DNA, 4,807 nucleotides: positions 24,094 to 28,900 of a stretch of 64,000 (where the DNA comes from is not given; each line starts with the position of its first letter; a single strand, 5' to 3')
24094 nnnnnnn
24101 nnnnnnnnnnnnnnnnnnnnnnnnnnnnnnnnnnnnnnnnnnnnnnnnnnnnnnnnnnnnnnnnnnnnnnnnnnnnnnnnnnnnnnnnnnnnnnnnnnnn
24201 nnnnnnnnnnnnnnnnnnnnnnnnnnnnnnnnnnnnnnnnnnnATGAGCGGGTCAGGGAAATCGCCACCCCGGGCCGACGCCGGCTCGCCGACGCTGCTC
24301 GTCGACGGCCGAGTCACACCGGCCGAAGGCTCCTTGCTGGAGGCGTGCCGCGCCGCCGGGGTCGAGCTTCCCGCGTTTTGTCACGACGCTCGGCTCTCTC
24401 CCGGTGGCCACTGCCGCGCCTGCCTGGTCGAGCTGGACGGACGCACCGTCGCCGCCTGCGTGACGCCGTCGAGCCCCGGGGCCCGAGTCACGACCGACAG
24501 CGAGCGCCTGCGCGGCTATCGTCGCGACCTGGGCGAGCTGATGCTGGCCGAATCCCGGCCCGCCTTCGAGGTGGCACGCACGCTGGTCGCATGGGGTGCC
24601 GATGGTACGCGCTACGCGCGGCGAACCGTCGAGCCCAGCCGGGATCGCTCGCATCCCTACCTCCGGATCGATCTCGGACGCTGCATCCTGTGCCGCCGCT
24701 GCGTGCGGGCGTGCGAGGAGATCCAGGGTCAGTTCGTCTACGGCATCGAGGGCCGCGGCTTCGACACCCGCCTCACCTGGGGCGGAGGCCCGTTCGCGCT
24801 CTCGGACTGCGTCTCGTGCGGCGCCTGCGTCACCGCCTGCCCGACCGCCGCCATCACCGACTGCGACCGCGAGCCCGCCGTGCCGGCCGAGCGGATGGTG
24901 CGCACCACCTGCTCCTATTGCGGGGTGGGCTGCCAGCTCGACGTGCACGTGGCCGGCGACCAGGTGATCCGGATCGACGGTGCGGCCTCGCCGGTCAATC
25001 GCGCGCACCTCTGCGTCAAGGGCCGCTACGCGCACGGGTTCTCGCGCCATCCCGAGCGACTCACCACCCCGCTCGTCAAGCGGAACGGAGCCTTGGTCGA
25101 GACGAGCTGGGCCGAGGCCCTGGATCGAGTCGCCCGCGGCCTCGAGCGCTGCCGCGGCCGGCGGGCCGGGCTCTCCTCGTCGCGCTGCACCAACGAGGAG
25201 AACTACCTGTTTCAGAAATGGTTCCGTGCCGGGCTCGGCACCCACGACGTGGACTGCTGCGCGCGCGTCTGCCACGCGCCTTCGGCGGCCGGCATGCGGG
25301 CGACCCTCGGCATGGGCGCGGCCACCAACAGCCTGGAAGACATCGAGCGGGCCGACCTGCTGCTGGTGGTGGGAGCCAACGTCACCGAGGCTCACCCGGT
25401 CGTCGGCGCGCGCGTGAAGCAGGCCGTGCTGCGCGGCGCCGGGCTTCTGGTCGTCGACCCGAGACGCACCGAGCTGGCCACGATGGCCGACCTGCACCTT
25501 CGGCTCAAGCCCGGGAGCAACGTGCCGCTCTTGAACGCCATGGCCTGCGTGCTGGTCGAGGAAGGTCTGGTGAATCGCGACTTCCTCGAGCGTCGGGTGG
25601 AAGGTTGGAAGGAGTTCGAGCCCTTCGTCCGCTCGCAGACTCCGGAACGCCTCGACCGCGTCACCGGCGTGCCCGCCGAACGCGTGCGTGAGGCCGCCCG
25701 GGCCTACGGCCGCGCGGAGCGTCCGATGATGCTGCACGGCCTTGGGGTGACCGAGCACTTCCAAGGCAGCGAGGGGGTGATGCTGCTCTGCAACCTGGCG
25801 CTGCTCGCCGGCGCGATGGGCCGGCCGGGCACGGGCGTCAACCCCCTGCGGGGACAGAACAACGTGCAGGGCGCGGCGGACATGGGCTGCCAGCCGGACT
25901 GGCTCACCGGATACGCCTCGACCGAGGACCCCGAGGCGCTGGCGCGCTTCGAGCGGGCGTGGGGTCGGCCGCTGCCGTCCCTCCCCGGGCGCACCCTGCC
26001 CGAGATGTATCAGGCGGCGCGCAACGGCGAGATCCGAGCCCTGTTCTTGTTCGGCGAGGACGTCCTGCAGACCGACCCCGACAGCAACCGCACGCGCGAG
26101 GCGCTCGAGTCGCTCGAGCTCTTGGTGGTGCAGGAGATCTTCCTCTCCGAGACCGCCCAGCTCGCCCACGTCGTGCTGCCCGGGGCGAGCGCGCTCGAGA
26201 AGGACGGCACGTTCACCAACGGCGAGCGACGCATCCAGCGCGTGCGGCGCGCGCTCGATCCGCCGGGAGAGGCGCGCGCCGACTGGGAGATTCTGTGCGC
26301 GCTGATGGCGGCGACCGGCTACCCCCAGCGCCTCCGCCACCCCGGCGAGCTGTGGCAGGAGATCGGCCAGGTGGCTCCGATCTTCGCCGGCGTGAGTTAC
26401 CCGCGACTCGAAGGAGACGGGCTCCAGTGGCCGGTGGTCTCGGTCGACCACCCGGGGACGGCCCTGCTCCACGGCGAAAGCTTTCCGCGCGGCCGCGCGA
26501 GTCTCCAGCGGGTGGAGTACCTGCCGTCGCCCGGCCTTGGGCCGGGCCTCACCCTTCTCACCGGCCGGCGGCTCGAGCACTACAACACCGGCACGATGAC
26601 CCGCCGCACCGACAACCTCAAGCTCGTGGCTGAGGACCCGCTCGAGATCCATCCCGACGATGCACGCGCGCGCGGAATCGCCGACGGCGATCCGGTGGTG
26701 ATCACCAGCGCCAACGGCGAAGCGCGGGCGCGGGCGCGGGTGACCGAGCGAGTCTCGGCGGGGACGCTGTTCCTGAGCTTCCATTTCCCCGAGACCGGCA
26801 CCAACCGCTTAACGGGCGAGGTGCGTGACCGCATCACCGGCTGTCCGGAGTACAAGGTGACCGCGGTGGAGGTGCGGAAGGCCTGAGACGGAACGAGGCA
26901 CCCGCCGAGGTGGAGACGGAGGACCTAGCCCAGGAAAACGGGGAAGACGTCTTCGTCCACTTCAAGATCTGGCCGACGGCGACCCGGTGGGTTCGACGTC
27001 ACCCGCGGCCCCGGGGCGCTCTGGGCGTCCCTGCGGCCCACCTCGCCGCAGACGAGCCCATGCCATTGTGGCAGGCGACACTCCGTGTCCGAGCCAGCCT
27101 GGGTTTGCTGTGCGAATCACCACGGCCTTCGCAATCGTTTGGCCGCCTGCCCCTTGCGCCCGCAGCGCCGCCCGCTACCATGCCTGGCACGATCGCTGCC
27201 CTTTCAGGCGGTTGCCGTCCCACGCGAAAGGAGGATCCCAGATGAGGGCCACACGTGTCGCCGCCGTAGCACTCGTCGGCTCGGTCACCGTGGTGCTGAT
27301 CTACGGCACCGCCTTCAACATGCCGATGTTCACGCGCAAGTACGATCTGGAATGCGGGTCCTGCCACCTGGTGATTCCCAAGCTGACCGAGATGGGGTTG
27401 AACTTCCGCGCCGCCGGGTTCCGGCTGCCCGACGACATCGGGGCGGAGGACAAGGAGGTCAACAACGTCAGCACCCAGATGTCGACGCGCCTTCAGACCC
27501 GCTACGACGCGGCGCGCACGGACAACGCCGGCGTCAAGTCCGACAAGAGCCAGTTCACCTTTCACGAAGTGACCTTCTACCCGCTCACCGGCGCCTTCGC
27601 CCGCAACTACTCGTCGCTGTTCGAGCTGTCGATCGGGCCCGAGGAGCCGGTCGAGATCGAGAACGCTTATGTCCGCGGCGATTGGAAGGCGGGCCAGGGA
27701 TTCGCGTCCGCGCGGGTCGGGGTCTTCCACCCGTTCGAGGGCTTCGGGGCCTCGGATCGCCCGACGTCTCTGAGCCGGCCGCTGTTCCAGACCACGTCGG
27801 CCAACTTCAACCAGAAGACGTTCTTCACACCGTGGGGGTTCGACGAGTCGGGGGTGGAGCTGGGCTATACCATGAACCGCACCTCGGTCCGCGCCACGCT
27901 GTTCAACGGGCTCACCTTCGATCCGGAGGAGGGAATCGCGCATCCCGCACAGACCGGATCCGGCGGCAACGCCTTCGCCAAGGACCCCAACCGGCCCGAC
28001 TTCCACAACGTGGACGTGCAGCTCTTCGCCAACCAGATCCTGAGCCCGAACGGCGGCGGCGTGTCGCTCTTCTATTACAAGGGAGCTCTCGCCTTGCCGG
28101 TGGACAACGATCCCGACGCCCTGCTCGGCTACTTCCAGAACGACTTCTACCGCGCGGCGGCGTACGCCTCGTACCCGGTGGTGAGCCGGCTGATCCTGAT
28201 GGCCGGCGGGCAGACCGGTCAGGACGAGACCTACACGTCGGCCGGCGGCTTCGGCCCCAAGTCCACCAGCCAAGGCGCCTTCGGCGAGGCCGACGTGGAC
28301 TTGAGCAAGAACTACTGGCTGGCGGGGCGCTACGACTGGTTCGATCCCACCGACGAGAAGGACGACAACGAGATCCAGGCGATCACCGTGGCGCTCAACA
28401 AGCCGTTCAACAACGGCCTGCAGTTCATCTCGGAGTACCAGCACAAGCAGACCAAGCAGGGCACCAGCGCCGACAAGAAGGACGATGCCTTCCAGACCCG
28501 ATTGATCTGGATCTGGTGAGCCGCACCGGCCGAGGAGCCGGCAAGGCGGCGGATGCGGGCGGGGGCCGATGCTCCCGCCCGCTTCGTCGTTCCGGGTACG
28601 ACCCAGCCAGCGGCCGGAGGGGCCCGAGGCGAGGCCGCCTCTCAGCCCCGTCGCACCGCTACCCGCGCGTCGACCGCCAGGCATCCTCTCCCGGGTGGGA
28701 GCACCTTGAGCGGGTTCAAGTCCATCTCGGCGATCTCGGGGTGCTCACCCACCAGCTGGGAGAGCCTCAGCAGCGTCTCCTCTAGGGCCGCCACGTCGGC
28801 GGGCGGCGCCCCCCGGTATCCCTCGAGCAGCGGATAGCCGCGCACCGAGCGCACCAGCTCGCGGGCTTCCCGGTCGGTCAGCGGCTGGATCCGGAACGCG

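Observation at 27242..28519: Cyc2-like fused monoheme cytochrome-porin candidate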

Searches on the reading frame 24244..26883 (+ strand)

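Call 18: search_protein_families(library=pfam, proteins=[window:24244-26883:+], max_evalue=0.00001)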
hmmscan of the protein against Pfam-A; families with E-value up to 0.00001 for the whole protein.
window:24244-26883:+ (880 aa): 6 families
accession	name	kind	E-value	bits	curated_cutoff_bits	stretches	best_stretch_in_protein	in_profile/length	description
PF00384.28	Molybdopterin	-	4.4e-74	250.1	24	1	272-688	1-351/353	Molybdopterin oxidoreductase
PF01568.27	Molydop_binding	-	1.6e-30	105.8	26.8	1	769-874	1-110/110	Molydopterin dinucleotide binding domain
PF04879.21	Molybdop_Fe4S4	-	2.5e-15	56.6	22.7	1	217-266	2-52/55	Molybdopterin oxidoreductase Fe4S4 domain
PF13510.11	Fer2_4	-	4.3e-13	49.6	22.8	1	20-86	8-81/82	2Fe-2S iron-sulfur cluster binding domain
PF12838.12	Fer4_7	-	7.3e-08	33.2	27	1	146-203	1-52/52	4Fe-4S dicluster domain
PF00037.32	Fer4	-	9.3e-07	28.9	21.1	1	187-205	6-24/24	4Fe-4S binding domain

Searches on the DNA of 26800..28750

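Call 81: search_rna_families(source=window, start=26800, end=28750, threshold=evalue, max_evalue=0.1)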
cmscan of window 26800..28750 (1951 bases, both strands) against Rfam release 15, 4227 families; matches with E-value up to 0.1: 0.
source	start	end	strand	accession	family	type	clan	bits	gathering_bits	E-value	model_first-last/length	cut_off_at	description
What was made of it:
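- Tried and rejected: No RNA family matched (call 81).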
